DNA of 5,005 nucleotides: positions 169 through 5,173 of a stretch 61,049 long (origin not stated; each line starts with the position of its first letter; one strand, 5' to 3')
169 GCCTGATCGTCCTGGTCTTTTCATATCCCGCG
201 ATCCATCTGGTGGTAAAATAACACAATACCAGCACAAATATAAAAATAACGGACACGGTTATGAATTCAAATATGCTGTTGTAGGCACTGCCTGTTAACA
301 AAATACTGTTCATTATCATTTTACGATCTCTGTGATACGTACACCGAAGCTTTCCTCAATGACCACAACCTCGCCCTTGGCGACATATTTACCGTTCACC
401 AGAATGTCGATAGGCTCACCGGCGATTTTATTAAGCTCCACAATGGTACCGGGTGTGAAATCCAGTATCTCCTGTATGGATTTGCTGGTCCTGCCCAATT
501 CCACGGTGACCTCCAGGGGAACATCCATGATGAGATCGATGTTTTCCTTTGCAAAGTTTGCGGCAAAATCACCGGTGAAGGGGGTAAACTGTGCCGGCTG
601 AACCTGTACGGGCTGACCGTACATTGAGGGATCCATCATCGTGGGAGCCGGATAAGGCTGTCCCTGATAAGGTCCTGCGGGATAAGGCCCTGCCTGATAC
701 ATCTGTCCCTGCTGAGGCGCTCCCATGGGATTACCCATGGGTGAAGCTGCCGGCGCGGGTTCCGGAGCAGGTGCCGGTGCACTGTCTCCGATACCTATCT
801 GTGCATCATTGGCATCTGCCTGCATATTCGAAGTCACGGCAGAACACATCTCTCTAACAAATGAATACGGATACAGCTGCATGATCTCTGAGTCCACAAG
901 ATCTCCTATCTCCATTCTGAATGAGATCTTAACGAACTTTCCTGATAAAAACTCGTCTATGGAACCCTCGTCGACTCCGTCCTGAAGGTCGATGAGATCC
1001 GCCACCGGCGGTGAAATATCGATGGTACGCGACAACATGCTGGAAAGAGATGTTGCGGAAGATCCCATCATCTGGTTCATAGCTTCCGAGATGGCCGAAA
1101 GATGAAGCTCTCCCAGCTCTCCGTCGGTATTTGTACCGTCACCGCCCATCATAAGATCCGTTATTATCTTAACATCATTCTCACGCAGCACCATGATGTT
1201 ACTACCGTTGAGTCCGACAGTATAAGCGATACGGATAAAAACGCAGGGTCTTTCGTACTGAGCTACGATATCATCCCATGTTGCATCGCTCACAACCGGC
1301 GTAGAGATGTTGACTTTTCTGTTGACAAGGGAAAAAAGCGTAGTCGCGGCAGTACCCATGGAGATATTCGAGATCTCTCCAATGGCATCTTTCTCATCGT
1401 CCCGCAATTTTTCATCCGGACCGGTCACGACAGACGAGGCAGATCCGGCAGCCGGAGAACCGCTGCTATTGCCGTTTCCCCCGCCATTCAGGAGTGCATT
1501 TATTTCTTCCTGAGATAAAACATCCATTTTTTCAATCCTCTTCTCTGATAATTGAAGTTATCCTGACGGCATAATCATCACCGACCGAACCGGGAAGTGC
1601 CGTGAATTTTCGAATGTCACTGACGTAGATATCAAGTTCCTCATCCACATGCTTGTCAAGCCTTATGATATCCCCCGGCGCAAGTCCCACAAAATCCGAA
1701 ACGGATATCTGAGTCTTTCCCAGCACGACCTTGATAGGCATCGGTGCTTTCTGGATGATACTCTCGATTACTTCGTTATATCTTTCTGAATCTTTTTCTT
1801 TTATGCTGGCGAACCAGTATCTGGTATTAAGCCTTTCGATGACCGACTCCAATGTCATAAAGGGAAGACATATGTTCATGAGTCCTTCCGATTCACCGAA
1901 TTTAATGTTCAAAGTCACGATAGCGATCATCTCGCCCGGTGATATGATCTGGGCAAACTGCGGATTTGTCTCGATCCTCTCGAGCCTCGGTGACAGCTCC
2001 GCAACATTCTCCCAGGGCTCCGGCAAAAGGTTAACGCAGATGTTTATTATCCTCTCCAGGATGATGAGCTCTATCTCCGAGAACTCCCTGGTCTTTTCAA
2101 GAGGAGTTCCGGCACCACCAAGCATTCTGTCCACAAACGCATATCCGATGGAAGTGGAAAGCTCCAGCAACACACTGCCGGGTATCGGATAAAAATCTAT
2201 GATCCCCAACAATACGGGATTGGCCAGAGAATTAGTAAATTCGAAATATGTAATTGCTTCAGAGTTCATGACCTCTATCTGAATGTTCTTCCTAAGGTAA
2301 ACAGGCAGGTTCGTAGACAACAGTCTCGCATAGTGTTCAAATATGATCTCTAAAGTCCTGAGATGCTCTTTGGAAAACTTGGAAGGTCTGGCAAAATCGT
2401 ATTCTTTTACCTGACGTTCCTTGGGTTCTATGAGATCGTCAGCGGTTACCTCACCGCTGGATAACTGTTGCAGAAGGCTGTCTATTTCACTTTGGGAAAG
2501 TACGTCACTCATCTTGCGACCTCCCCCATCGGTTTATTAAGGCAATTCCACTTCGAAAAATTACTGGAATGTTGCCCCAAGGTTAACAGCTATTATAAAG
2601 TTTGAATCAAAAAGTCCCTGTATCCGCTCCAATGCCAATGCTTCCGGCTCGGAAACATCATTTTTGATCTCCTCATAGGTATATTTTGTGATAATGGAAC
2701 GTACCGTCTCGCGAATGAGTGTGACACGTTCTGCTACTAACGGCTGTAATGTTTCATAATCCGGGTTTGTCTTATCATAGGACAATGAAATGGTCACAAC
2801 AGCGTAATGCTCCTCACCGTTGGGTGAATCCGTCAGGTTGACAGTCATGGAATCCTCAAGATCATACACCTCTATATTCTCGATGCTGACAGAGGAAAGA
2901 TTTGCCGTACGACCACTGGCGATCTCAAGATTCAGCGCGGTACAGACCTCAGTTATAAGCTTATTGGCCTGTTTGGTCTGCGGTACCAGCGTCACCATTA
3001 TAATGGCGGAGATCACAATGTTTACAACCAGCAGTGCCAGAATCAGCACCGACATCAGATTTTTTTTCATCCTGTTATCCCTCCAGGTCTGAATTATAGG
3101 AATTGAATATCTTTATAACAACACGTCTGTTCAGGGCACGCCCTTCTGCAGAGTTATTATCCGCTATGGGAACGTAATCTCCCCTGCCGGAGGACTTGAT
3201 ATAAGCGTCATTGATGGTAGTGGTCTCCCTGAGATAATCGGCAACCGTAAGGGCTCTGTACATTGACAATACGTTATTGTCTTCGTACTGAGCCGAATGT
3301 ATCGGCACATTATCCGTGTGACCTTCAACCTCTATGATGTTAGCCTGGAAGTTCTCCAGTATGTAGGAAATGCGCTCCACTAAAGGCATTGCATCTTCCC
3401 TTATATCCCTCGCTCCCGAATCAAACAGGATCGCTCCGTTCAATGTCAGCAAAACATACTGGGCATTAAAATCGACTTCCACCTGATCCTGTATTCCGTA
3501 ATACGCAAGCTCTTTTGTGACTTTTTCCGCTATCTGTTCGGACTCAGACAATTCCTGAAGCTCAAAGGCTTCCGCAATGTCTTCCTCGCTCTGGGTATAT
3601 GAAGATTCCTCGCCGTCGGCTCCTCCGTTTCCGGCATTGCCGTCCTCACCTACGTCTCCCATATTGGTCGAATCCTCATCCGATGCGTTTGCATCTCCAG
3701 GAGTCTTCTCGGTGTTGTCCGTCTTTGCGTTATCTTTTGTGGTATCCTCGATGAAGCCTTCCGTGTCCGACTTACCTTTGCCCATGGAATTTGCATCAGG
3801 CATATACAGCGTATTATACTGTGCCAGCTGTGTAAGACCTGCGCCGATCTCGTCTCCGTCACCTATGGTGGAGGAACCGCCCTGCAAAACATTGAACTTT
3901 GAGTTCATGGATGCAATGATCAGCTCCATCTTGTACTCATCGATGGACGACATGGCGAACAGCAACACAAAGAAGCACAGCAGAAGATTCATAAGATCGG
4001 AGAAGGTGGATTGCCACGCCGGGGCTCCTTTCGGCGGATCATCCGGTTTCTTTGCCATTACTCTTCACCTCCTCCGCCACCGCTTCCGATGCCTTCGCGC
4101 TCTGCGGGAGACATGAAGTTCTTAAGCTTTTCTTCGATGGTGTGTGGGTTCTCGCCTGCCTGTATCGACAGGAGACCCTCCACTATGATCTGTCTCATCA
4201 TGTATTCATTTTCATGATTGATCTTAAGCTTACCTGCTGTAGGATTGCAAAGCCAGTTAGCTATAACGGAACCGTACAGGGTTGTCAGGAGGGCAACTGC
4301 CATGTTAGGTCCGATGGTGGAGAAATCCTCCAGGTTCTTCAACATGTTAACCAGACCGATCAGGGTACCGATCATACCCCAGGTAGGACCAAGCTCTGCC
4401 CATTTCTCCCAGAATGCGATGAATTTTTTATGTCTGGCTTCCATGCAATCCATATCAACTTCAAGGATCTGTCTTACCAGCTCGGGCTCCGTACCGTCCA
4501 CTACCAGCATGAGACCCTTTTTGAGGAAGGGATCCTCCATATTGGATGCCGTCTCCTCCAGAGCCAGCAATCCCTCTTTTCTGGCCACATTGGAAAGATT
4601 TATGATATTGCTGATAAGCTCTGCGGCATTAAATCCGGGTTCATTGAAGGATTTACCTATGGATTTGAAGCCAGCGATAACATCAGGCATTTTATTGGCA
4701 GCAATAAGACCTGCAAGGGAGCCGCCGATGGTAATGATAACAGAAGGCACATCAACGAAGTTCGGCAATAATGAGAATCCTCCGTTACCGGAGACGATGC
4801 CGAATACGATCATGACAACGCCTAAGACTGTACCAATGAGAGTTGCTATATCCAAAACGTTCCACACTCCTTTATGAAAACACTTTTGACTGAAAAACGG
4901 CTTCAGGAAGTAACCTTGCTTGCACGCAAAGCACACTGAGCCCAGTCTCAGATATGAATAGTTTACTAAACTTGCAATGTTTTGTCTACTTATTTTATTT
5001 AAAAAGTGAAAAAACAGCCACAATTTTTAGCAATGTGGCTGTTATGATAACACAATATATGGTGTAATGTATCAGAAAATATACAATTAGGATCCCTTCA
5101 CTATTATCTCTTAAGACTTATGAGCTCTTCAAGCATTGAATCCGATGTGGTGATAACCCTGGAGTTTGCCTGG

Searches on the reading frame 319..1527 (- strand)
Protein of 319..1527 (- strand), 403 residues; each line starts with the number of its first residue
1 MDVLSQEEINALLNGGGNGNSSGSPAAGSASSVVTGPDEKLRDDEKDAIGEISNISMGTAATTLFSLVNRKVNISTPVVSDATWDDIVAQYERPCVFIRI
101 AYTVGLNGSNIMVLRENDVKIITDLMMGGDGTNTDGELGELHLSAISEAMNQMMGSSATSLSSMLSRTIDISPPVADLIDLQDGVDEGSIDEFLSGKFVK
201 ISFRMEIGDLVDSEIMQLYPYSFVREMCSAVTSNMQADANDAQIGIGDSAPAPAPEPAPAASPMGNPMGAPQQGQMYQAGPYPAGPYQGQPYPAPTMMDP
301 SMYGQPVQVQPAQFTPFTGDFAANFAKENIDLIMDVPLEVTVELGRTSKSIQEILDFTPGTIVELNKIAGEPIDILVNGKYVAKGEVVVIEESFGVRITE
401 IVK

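Call 67: search_protein_families(library=pfam, proteins=[window:319-1527:-], max_evalue=0.00001)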
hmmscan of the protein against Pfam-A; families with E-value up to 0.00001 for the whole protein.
window:319-1527:- (403 aa): 3 families
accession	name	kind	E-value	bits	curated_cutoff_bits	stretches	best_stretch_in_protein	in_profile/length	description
PF01052.25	FliMN_C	-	1.9e-24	85.8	23.8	1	332-402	2-72/73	Type III flagellar switch regulator (C-ring) FliN C-term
PF04509.17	CheC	-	3.8e-22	78.4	22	2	141-175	1-35/38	CheC-like family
PF13690.11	CheX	-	1.4e-08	35.1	27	0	30-99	28-92/94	Chemotaxis phosphatase CheX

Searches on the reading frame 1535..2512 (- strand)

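Call 67: search_protein_families(library=pfam, proteins=[window:1535-2512:-], max_evalue=0.00001)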
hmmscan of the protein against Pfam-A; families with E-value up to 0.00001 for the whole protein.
window:1535-2512:- (326 aa): 2 families
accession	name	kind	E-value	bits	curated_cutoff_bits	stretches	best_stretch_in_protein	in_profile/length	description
PF02154.20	FliM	-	3.6e-58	197.1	27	1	38-228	1-192/192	Flagellar motor switch protein FliM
PF01052.25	FliMN_C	-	1e-24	86.7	23.8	1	253-322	3-72/73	Type III flagellar switch regulator (C-ring) FliN C-term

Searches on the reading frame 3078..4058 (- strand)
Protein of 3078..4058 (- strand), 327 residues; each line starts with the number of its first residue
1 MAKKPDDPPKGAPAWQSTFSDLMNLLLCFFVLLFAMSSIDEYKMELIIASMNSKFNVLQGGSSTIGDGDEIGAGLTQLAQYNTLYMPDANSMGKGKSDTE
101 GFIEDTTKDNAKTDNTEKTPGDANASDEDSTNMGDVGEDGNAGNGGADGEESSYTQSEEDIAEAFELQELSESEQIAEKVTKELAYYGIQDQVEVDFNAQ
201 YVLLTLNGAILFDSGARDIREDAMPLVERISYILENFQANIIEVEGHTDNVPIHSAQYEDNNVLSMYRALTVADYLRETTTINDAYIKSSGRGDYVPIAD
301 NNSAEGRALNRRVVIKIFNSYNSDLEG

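Call 67: search_protein_families(library=pfam, proteins=[window:3078-4058:-], max_evalue=0.00001)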
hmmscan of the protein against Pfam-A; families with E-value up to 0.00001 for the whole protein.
window:3078-4058:- (327 aa): 2 families
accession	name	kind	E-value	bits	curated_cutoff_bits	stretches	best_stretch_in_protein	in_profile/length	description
PF13677.11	MotB_plug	-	2.3e-17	62.8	24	1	4-55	6-58/58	Membrane MotB of proton-channel complex MotA/MotB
PF00691.25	OmpA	-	1.7e-14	54.4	27.2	1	211-311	1-98/98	OmpA family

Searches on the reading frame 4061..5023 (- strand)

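Call 67: search_protein_families(library=pfam, proteins=[window:4061-5023:-], max_evalue=0.00001)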
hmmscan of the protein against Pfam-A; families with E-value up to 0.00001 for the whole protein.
window:4061-5023:- (321 aa): 1 family
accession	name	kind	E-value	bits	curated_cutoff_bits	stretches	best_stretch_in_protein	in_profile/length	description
PF01618.21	MotA_ExbB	-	1.5e-31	109.2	22.9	1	160-277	3-125/127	MotA/TolQ/ExbB proton channel family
